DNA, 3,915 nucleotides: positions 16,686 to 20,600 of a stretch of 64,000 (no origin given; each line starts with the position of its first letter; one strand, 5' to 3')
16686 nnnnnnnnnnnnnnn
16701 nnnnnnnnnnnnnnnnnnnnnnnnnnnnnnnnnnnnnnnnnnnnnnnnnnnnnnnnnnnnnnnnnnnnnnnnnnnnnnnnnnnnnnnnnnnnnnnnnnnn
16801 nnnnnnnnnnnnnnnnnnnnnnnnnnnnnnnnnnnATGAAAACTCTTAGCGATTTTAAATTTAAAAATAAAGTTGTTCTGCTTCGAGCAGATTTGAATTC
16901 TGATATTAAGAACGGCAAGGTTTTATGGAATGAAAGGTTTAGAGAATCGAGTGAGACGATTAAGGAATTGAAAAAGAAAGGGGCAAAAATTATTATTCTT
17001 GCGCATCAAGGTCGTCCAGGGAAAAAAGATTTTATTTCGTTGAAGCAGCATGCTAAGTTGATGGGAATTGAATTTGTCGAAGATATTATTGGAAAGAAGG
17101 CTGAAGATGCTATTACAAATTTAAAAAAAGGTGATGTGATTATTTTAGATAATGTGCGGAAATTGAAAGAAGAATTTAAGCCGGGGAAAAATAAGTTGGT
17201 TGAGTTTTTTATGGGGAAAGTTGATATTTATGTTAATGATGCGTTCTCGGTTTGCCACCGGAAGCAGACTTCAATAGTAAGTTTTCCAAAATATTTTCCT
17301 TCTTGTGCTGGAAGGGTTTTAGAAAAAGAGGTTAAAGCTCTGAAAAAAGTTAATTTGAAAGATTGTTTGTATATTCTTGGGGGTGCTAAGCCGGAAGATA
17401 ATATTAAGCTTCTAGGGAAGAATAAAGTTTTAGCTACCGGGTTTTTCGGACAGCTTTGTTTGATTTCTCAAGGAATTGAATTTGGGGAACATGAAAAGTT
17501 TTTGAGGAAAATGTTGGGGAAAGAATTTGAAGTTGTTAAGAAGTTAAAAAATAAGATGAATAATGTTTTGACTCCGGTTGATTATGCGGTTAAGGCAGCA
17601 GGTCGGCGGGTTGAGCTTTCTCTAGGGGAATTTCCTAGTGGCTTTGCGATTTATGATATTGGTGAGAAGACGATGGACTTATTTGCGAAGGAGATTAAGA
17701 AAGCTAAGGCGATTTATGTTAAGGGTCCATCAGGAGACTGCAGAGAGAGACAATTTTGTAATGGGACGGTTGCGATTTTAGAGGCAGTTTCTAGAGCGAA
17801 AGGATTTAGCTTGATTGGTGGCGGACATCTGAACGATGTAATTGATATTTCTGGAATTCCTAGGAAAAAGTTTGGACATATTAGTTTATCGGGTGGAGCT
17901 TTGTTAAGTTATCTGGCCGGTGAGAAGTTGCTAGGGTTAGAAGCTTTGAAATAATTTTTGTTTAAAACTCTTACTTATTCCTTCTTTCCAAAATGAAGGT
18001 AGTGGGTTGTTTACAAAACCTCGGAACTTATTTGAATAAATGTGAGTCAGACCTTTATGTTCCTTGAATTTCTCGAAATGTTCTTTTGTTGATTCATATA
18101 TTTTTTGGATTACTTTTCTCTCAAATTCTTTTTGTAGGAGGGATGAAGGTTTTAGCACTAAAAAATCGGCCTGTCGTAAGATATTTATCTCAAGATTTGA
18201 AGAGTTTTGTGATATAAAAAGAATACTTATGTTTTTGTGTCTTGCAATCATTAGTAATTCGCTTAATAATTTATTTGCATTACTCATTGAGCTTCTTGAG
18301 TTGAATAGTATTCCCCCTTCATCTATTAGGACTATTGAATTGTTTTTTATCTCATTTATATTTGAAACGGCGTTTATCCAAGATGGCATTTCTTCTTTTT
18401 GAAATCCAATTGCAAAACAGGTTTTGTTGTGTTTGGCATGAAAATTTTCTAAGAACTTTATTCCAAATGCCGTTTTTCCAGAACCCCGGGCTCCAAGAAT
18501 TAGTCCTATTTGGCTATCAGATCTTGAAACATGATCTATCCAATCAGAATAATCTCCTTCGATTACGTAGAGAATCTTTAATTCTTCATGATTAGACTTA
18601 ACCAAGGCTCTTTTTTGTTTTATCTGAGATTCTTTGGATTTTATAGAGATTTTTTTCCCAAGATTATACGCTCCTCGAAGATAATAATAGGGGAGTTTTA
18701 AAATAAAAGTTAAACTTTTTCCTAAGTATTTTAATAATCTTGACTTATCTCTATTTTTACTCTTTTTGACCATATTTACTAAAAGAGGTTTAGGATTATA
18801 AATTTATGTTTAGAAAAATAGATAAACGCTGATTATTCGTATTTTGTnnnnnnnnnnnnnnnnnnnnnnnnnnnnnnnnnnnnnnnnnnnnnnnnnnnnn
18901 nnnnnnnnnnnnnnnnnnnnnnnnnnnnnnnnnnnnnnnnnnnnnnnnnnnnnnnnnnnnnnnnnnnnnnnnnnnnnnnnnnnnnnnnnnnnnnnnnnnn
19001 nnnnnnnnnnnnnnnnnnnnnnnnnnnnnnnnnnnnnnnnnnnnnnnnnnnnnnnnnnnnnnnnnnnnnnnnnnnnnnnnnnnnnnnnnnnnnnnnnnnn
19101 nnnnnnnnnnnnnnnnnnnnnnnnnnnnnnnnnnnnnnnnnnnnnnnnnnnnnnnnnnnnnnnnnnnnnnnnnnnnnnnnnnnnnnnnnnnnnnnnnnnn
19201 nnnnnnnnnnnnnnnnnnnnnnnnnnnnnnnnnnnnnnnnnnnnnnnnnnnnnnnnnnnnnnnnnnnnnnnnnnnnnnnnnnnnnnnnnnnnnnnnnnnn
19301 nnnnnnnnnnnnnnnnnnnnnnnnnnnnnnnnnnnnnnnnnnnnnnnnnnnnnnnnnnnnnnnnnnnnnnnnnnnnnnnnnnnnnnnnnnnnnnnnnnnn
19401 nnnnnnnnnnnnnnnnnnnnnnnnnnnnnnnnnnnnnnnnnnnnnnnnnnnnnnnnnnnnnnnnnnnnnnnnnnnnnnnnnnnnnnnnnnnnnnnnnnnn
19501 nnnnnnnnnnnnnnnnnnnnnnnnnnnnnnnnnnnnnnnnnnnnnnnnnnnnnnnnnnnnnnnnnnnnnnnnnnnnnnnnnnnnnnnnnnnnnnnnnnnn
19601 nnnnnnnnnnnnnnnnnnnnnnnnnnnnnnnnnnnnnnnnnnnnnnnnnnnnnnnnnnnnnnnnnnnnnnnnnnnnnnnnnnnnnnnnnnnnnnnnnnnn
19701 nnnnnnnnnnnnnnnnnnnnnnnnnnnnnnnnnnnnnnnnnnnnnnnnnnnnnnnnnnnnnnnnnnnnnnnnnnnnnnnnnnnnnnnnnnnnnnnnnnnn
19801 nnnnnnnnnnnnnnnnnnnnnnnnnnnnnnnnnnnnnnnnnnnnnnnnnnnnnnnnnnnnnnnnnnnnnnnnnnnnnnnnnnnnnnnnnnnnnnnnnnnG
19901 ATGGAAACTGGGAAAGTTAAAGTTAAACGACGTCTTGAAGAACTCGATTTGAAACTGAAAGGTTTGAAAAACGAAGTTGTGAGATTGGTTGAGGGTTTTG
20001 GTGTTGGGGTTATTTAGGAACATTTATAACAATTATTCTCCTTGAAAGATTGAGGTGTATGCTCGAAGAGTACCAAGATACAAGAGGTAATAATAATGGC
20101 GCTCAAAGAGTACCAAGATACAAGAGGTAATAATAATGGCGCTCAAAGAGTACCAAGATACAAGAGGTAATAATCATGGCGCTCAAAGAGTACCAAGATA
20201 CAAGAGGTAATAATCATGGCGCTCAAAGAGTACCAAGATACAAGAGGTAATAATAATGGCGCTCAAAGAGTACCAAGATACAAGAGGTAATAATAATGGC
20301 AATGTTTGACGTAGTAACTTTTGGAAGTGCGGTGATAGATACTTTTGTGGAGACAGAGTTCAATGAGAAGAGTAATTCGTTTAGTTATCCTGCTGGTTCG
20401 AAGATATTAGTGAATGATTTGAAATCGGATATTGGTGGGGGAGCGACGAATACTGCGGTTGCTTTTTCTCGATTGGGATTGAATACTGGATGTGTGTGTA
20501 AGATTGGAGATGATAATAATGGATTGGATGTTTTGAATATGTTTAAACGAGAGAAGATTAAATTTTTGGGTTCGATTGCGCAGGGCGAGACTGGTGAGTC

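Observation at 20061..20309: Six tandem 40-bp copies of the ribosome-binding site plus start codon of a PfkB sugar kinase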

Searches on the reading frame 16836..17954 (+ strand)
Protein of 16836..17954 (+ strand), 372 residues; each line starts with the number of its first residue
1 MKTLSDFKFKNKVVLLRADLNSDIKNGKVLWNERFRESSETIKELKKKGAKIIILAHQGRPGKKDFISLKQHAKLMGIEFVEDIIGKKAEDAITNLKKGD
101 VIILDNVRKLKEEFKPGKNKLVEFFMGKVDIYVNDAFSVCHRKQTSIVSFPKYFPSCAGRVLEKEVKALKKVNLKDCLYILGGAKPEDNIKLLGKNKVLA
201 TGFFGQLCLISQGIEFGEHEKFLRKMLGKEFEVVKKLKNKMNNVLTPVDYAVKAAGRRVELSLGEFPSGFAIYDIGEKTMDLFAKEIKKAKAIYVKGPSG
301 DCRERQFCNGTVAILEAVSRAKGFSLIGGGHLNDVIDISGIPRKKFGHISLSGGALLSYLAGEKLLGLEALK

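Call 7: search_protein_families(library=pfam, proteins=[window:16836-17954:+])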
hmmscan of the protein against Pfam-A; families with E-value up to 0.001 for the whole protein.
window:16836-17954:+ (372 aa): 1 family
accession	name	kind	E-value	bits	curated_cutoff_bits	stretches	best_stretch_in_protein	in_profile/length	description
PF00162.24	PGK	-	5e-89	299.4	27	1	4-363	1-379/379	Phosphoglycerate kinase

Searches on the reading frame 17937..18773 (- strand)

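Call 7: search_protein_families(library=pfam, proteins=[window:17937-18773:-])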
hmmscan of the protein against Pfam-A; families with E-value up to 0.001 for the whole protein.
window:17937-18773:- (278 aa): 2 families
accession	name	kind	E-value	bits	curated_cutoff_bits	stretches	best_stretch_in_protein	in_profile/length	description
PF05707.18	Zot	-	1.3e-06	28.4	20.3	1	141-199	79-136/197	Zonular occludens toxin (Zot)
PF06745.19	ATPase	-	0.00017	21.5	26.6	0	88-126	20-58/231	KaiC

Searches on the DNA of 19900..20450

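Call 73: search_rna_families(source=window, start=19900, end=20450, threshold=evalue, max_evalue=1)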
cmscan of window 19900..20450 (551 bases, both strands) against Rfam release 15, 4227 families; matches with E-value up to 1: 0.
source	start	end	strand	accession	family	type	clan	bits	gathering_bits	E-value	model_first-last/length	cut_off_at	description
